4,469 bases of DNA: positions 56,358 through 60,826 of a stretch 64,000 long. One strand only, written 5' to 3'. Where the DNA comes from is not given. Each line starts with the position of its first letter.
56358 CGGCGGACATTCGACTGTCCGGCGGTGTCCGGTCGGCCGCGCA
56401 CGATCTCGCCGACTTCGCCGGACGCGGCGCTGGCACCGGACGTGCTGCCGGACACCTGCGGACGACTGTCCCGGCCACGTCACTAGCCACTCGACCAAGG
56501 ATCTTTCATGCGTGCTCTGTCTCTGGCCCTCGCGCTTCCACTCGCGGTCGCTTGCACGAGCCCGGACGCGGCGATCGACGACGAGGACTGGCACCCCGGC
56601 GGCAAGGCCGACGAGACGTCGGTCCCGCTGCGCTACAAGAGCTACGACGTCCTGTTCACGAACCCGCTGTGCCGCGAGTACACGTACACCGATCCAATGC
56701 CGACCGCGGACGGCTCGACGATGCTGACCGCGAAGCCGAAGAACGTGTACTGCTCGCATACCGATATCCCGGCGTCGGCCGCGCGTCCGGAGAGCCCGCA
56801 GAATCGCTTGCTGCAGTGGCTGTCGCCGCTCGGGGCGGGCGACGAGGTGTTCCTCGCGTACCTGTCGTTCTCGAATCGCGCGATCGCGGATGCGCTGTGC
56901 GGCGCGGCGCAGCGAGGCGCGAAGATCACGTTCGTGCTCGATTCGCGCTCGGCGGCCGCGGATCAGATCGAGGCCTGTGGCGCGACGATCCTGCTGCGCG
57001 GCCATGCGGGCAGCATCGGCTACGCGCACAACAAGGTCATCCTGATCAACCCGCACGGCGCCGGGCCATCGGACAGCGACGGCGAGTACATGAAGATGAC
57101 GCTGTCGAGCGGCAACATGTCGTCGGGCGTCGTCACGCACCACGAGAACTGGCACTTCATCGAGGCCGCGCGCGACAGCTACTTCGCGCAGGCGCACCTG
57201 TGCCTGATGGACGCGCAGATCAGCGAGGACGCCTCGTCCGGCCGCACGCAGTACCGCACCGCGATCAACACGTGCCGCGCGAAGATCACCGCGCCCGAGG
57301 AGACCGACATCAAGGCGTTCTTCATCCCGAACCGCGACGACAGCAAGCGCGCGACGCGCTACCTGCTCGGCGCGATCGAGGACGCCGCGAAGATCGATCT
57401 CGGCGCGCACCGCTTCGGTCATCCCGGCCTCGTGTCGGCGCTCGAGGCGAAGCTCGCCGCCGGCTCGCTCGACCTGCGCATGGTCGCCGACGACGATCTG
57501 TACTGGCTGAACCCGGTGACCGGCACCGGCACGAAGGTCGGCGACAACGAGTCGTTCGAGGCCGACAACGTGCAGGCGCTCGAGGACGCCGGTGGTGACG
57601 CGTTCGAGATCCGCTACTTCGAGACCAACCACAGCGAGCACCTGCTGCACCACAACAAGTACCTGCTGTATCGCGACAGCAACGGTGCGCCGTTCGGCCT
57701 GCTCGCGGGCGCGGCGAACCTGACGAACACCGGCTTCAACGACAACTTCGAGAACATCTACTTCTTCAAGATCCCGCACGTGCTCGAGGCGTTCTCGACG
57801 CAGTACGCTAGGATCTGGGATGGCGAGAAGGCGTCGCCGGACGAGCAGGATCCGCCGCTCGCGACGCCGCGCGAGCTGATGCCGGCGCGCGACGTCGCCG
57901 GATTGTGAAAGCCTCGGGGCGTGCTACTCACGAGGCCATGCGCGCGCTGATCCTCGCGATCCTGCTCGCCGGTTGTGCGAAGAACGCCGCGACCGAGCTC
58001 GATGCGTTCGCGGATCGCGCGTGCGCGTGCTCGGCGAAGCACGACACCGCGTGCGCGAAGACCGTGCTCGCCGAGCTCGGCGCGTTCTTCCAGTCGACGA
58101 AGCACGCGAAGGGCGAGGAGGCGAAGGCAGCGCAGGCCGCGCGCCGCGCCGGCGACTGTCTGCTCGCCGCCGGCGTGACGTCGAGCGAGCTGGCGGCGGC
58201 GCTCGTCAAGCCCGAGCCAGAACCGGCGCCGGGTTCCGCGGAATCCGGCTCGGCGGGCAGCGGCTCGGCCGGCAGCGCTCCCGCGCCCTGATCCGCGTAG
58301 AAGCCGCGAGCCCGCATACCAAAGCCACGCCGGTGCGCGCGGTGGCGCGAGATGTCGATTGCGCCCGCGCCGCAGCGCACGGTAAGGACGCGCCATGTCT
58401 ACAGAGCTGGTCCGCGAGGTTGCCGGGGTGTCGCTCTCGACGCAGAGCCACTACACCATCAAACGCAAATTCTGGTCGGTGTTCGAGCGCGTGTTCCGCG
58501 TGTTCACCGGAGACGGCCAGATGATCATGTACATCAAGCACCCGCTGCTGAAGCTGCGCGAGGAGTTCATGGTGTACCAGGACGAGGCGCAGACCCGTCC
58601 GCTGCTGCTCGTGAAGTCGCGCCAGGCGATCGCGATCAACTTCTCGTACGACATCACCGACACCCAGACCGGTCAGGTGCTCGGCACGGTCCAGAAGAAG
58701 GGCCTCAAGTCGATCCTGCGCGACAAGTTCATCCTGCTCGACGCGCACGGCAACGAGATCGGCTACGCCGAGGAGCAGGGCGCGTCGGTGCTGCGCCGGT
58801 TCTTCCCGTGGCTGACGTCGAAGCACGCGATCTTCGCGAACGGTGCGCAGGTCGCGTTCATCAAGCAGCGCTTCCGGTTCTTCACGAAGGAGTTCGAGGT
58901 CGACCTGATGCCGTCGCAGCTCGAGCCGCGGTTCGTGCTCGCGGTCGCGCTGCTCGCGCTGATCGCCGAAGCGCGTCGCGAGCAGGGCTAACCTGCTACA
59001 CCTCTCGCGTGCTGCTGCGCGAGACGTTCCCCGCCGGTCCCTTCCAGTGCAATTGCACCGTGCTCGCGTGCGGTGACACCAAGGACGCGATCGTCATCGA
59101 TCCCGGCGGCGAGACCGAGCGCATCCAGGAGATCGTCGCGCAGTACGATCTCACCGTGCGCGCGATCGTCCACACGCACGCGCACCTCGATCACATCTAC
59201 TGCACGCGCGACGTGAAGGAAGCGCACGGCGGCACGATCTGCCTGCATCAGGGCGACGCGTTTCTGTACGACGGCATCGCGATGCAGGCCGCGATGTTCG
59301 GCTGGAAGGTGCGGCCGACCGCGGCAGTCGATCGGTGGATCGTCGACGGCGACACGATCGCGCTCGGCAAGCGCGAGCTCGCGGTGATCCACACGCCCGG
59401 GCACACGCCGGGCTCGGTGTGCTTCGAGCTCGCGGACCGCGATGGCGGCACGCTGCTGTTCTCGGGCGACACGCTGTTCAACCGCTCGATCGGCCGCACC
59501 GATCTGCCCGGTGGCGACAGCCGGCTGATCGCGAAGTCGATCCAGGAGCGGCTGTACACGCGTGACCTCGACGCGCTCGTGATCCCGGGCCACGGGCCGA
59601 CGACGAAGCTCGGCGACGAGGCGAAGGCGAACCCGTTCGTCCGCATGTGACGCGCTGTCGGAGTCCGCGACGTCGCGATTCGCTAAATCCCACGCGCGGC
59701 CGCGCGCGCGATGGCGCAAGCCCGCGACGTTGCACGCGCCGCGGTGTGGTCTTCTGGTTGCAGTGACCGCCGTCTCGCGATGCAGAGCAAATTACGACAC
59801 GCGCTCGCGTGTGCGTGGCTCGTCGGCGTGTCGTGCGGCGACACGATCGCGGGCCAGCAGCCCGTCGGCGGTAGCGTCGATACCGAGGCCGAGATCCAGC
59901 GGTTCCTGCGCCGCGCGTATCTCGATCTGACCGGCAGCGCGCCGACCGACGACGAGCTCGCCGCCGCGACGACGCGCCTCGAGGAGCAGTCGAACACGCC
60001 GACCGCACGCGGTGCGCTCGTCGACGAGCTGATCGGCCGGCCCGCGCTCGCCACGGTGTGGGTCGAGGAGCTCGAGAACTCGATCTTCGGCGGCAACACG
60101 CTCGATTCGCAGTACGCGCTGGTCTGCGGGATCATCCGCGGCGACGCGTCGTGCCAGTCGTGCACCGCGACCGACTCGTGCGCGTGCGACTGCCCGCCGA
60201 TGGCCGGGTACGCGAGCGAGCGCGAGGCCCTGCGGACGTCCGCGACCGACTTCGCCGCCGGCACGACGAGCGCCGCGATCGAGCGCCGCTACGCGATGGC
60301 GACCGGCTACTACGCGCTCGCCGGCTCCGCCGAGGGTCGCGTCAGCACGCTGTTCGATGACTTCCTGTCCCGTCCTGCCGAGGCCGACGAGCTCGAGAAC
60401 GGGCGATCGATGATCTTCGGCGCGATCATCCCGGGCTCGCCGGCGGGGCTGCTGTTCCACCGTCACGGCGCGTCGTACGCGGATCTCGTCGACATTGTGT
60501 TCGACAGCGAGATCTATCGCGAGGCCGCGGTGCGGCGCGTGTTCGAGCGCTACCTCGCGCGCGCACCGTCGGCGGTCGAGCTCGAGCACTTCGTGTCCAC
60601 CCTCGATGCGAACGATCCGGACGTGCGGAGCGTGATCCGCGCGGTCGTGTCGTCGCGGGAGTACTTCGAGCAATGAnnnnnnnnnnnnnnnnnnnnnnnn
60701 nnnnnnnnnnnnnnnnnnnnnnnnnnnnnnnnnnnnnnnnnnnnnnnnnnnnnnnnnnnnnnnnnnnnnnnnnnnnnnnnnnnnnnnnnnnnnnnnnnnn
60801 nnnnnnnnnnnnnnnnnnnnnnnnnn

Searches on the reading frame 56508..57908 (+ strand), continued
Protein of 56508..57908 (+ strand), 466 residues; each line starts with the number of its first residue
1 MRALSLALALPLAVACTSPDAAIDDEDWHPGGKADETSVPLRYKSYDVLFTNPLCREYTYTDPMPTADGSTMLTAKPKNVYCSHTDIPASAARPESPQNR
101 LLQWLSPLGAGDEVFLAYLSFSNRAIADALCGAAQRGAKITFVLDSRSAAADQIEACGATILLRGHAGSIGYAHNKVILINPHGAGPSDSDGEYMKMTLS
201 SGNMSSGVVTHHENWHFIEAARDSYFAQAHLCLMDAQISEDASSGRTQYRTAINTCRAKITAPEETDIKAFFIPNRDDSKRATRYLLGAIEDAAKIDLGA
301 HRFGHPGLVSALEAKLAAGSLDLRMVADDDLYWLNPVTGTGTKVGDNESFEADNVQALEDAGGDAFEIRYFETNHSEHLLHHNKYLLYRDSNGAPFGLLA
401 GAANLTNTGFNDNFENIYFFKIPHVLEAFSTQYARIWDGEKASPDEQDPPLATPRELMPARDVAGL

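Call 32: search_solved_structures(query=A3, max_evalue=1, show_alignments=2)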
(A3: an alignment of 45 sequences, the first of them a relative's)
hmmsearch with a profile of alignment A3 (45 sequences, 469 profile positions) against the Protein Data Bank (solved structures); distinct sequences matched with E-value up to 1: 8.
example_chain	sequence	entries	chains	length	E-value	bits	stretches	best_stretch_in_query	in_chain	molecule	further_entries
1byr_A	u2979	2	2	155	6e-05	25.2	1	116-183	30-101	PROTEIN (ENDONUCLEASE)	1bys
4ggj_A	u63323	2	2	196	0.00044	22.3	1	397-442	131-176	Mitochondrial cardiolipin hydrolase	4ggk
4h4a_A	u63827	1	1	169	0.0012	20.9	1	286-445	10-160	Mitochondrial cardiolipin hydrolase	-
4gen_A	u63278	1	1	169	0.0012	20.9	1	286-443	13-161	Mitochondrial cardiolipin hydrolase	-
9lkx_K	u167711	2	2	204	0.0015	20.5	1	397-447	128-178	Mitochondrial cardiolipin hydrolase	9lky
4gel_A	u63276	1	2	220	0.0023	19.9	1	285-445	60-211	Mitochondrial cardiolipin hydrolase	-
4gem_A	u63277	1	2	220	0.0029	19.6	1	285-445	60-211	Mitochondrial cardiolipin hydrolase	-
6ehi_A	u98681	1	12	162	0.034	16.1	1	112-157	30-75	Nuclease NucT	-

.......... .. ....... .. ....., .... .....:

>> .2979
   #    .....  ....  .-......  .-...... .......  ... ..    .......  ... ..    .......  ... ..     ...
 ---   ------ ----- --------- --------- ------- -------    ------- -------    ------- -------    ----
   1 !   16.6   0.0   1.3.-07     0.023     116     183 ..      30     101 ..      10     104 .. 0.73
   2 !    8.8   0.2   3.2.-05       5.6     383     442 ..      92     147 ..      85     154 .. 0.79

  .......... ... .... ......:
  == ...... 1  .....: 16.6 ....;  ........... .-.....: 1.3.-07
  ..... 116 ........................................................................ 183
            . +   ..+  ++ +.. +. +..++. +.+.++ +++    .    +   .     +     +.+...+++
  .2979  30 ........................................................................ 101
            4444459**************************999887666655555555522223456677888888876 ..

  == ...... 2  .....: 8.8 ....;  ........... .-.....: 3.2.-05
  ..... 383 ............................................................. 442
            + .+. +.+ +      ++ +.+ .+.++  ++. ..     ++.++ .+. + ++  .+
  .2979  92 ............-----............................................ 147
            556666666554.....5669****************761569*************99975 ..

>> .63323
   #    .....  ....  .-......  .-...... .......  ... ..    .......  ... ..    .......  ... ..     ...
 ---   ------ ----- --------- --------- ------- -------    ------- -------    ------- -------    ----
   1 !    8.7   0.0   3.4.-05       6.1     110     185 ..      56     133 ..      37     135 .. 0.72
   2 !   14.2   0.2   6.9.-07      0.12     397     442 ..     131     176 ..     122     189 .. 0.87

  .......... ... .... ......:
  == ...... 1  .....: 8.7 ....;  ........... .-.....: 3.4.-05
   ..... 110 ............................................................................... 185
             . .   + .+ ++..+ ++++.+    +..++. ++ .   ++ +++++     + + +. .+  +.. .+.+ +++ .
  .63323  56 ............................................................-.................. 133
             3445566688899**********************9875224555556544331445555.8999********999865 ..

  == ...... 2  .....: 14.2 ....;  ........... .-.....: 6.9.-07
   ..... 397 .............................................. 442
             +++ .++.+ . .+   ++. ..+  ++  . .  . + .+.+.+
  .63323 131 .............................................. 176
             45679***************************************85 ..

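Call 35: search_protein_families(library=padloc, proteins=[window:56508-57908:+], max_evalue=0.1)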
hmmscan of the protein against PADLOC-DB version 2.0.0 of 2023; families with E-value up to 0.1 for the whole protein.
window:56508-57908:+ (466 aa): 9 families
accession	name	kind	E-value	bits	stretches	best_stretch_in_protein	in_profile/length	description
PDLC02614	DrmC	-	0.00058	17.7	0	110-154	33-77/153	DrmC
PDLC02607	DrmC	-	0.00075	16.9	1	117-159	130-172/265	DrmC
PDLC02707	PbeA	-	0.0018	15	1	367-443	122-203/672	PbeA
PDLC04553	PDC-M27B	-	0.0075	12.9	1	373-423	100-149/635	-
PDLC02704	PbeA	-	0.01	12.4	1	375-442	128-200/682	PbeA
PDLC02606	DrmC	-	0.012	13.4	0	111-155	47-92/182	DrmC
PDLC02703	PbeA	-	0.027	11.1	1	364-442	121-204/626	PbeA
PDLC02585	DrmC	-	0.03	11.9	1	113-153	120-161/253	DrmC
PDLC02588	DrmC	-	0.05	11.2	0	115-154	121-161/256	DrmC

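Call 43: predict_structure(alignment_id=A3)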
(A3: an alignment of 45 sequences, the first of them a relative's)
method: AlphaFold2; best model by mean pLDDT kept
length: 466 residues; sequences in the alignment: 45
mean_pLDDT: 91.3   pTM: 0.90
mean pLDDT of the five models: 91.3, 90.3, 90.1, 89.6, 89.4
residues with pLDDT >= 90: 371; 70-90: 67; 50-70: 12; < 50: 16
segments of 3 or more residues with pLDDT < 50: 1-3, 12-21
pLDDT, mean of each block of 10 residues (from residue 1): 48 43 74 74 96 93 96 95 92 91 97 95 94 98 93 97 86 91 97 97 83 95 98 96 95 98 96 96 97 97 96 98 97 96 93 98 98 87 91 97 92 94 97 95 83 96 83
secondary structure, 60 per line:
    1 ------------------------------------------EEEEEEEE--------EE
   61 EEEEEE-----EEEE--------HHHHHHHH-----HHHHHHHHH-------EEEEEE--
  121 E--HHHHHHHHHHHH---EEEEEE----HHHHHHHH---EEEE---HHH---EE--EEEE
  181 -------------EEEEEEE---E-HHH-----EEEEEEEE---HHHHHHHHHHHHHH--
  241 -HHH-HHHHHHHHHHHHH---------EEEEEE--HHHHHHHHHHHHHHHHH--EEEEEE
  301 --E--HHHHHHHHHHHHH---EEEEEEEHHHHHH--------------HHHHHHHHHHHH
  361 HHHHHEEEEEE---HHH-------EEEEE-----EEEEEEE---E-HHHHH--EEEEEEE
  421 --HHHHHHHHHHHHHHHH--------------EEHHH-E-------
elements in order: E43-50 E59-66 E72-75 H84-91 H97-105 E113-118 H124-135 E139-144 H149-156 E160-163 E177-180 E194-200 E214-221 H225-238 H246-258 E268-273 H276-292 E295-300 H306-318 E322-328 H329-334 H349-365 E366-371 E385-389 E395-401 H407-411 E414-420 H423-438

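Call 47: fold_search(model_id=the predicted structure, library=pdb)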
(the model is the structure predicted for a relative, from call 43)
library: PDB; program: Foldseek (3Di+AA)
matches with E <= 10: 1513; with E <= 0.001: 60
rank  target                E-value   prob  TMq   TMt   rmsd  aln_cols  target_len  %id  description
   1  7e0m_A                6.4e-14  1.00  0.54  0.64   9.5       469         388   13  Crystal structure of phospholipase D (released 2021-12-22)
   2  8v06_C                7.7e-14  1.00  0.54  0.60   6.9       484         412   13  Crystal structure of mouse PLD3 co-crystallized with 5'Pi-ssDNA for 9 days (released 2024-03-13)
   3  8v07_C                9.3e-14  1.00  0.53  0.60   6.9       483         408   13  Crystal structure of mouse PLD3 co-crystallized with 5'Pi-ssDNA for 30 days (released 2024-03-13)
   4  8v05_A                9.9e-14  1.00  0.53  0.57   7.0       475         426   12  Crystal structure of mouse PLD3 (released 2024-03-13)
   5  8s86_A                1.6e-13  1.00  0.50  0.59   7.6       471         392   13  human PLD3 homodimer structure (released 2024-05-15)
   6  8v06_A                1.8e-13  1.00  0.52  0.58   5.6       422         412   14  Crystal structure of mouse PLD3 co-crystallized with 5'Pi-ssDNA for 9 days (released 2024-03-13)
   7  8v07_A                2.6e-13  1.00  0.53  0.60   7.4       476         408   13  Crystal structure of mouse PLD3 co-crystallized with 5'Pi-ssDNA for 30 days (released 2024-03-13)
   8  9urj_A                3.5e-13  1.00  0.42  0.33  13.0       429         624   13  binary complex of polyP-bound polyphosphate kinase 1 (PPK1) (released 2026-03-04)
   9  8v07_D                4.0e-13  1.00  0.56  0.63   6.7       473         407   12  Crystal structure of mouse PLD3 co-crystallized with 5'Pi-ssDNA for 30 days (released 2024-03-13)
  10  1xdo_A                4.0e-13  1.00  0.41  0.29   7.0       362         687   12  Crystal Structure of Escherichia coli Polyphosphate Kinase (released 2005-06-21)
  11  2o8r_A                4.5e-13  1.00  0.42  0.31   7.5       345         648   14  Crystal Structure of Polyphosphate Kinase from Porphyromonas Gingivalis (released 2006-12-19)
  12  8v06_B                5.4e-13  1.00  0.56  0.62   7.1       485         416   12  Crystal structure of mouse PLD3 co-crystallized with 5'Pi-ssDNA for 9 days (released 2024-03-13)
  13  9uuh_A                6.9e-13  1.00  0.42  0.32  13.7       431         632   13  binary complex of ATP-bound polyphosphate kinase 1 (PPK1) (released 2026-03-04)
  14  7e0m_B                9.3e-13  1.00  0.55  0.65   8.1       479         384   14  Crystal structure of phospholipase D (released 2021-12-22)
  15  9uri_A                1.8e-12  1.00  0.41  0.32   7.7       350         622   13  apo form of polyphosphate kinase 1 (PPK1) (released 2026-03-04)
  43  1byr                  1.1e-07  1.00  0.27  0.76   3.1       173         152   20  CRYSTAL STRUCTURE OF A PHOSPHOLIPASE D FAMILY MEMBER, NUC FROM SALMONELLA TYPHIMURIUM (released 1999-10-19)
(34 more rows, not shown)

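Call 50: search_protein_families(library=pfam, proteins=[L061:6998-7612:-, L061:4213-5256:-, L062:3114-3461:+, L062:3941-5782:-, L062:5766-6593:-, L061:5617-7011:+, L033:5818-7848:+], max_evalue=0.001)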
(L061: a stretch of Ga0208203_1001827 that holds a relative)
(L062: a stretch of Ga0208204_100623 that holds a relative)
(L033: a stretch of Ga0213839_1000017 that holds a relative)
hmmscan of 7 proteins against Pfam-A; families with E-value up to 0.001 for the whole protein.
L061:6998-7612:- (205 aa): 1 family
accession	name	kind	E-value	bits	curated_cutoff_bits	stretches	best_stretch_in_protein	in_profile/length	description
PF00293.34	NUDIX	-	7.9e-12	45.8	21.1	1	58-152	6-106/134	NUDIX domain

L061:4213-5256:- (348 aa): 1 family
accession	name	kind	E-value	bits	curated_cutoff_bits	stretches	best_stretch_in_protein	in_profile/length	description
PF01207.24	Dus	-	3.2e-50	171.5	20.4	1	41-320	2-274/311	Dihydrouridine synthase (Dus)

L062:3114-3461:+ (116 aa): 1 family
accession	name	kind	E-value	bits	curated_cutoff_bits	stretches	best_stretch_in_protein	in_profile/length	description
PF12773.13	DZR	-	0.00072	20.1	27.3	1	90-111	24-45/45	Double zinc ribbon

L062:3941-5782:- (614 aa): 2 families
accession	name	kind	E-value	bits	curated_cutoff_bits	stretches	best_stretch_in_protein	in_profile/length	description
PF00498.31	FHA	-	9.2e-15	55.3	20.7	1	35-99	2-67/67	FHA domain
PF16697.10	Yop-YscD_cpl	-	1.9e-11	44.5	33.2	1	24-108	9-93/94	Inner membrane component of T3SS, cytoplasmic domain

L062:5766-6593:- (276 aa): 19 families
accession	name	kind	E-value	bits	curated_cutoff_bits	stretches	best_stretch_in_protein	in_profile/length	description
PF07719.23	TPR_2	-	2.5e-20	71.3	27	1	124-155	1-32/34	Tetratricopeptide repeat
PF14559.12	TPR_19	-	4.4e-19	69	25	2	135-192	2-59/68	Tetratricopeptide repeat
PF00515.34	TPR_1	-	2e-18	65.8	27.8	1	124-154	1-31/34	Tetratricopeptide repeat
PF13424.12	TPR_12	-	2.2e-17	63.4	30.1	1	90-152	6-73/77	Tetratricopeptide repeat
PF13181.12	TPR_8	-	1.4e-14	53.4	25.7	0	125-152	2-29/34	Tetratricopeptide repeat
PF13432.12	TPR_16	-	6.8e-14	52.4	32.7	1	162-222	1-61/65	Tetratricopeptide repeat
PF13176.12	TPR_7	-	7.7e-14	51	27.9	0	162-191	3-34/36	Tetratricopeptide repeat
PF13374.12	TPR_10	-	1.6e-12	47.4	27.5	0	124-153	2-31/42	Tetratricopeptide repeat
PF13431.12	TPR_17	-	2.4e-12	46.5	24.4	0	230-246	17-33/34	Tetratricopeptide repeat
PF12895.13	ANAPC3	-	9.5e-11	42.3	27.2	1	101-183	3-81/82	Anaphase-promoting complex, cyclosome, subunit 3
PF13174.12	TPR_6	-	9.7e-10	38.9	26.3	0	161-190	3-32/33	Tetratricopeptide repeat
PF13428.12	TPR_14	-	7.1e-07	29.7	23.5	0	161-199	4-42/44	Tetratricopeptide repeat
PF13414.12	TPR_11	-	3.9e-06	26.9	26.8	0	63-101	4-42/42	TPR repeat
PF14561.12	TPR_20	-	2.5e-05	24.9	25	0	146-188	10-52/90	Tetratricopeptide repeat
PF17004.11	SRP_TPR_like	-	3.1e-05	24.4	35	0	211-258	23-70/109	Putative TPR-like repeat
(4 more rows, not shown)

L061:5617-7011:+ (465 aa): 1 family
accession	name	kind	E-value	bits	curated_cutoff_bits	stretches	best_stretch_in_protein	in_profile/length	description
PF13091.12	PLDc_2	-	2.6e-18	66.6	27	2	313-446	10-130/132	PLD-like domain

L033:5818-7848:+ (677 aa): 2 families
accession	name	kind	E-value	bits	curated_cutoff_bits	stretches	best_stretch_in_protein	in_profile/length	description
PF13091.12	PLDc_2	-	1e-14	54.9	27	1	325-473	10-132/132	PLD-like domain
PF00932.25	LTD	-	8.4e-06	26.6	34.3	1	518-620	6-103/109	Lamin Tail Domain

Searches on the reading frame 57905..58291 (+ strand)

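Call 3: search_protein_families(library=pfam, proteins=[window:57905-58291:+], max_evalue=0.1)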
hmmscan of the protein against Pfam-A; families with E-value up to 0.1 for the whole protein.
window:57905-58291:+ (128 aa): 0 families

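Call 4: search_protein_families(library=ncbifam, proteins=[window:57905-58291:+], max_evalue=0.1)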
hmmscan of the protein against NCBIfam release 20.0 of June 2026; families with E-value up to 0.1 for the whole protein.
window:57905-58291:+ (128 aa): 1 family
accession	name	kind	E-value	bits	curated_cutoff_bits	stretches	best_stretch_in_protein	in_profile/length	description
TIGR02269.1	TIGR02269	equivalog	0.06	12.9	85.75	1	12-80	2-72/209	SitA6 family polymorphic toxin lipoprotein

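Call 35: search_protein_families(library=padloc, proteins=[window:57905-58291:+], max_evalue=0.1)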
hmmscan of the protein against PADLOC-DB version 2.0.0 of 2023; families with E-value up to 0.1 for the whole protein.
window:57905-58291:+ (128 aa): 0 families

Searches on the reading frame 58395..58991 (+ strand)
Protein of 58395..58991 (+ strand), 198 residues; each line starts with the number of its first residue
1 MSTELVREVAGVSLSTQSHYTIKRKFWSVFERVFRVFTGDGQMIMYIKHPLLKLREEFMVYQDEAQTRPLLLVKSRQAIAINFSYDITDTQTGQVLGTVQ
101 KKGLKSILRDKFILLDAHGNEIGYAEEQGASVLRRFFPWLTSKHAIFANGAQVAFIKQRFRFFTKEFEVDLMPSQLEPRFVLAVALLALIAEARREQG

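Call 3: search_protein_families(library=pfam, proteins=[window:58395-58991:+], max_evalue=0.1)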
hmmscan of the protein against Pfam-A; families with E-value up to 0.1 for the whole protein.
window:58395-58991:+ (198 aa): 2 families
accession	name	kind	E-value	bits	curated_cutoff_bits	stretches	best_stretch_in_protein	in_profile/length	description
PF04525.18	LOR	-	0.021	14.9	24.5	0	40-80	61-103/187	LURP-one-related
PF03803.21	Scramblase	-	0.028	14.2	25.4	0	87-167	109-184/221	Scramblase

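Call 4: search_protein_families(library=ncbifam, proteins=[window:58395-58991:+], max_evalue=0.1)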
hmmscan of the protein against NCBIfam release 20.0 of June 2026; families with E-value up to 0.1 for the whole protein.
window:58395-58991:+ (198 aa): 0 families

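Call 35: search_protein_families(library=padloc, proteins=[window:58395-58991:+], max_evalue=0.1)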
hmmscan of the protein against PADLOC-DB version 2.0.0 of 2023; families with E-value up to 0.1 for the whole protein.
window:58395-58991:+ (198 aa): 0 families

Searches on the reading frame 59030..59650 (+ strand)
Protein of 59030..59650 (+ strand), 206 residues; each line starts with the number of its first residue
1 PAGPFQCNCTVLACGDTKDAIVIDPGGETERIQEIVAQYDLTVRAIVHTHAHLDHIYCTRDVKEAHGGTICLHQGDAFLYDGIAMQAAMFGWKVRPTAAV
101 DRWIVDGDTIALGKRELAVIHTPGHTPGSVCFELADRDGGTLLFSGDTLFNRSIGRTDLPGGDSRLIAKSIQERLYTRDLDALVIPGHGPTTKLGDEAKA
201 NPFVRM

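Call 53: search_protein_families(library=pfam, proteins=[window:59030-59650:+], max_evalue=0.001)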
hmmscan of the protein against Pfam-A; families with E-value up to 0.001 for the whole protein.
window:59030-59650:+ (206 aa): 2 families
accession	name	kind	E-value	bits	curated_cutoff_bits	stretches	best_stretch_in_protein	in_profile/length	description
PF00753.33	Lactamase_B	-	7.6e-32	111.3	22.7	1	3-188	2-196/196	Metallo-beta-lactamase superfamily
PF12706.13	Lactamase_B_2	-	0.00053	20.1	27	0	21-148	3-143/200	Beta-lactamase superfamily domain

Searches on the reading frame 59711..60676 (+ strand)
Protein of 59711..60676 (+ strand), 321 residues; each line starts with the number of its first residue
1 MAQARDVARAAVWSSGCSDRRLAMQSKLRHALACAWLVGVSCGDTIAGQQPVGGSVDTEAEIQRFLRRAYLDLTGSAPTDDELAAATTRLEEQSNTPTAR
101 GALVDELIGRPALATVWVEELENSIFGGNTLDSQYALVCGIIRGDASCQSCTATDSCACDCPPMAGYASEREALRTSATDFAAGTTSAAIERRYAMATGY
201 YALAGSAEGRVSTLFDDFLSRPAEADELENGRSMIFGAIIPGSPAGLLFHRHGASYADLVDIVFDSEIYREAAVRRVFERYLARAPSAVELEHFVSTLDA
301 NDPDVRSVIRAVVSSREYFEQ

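Call 53: search_protein_families(library=pfam, proteins=[window:59711-60676:+], max_evalue=0.001)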
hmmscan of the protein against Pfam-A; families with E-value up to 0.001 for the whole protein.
window:59711-60676:+ (321 aa): 1 family
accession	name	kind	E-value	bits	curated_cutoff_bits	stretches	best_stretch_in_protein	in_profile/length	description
PF07583.16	PSCyt2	-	9.9e-10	39.1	29.8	1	56-121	17-77/209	Protein of unknown function (DUF1549)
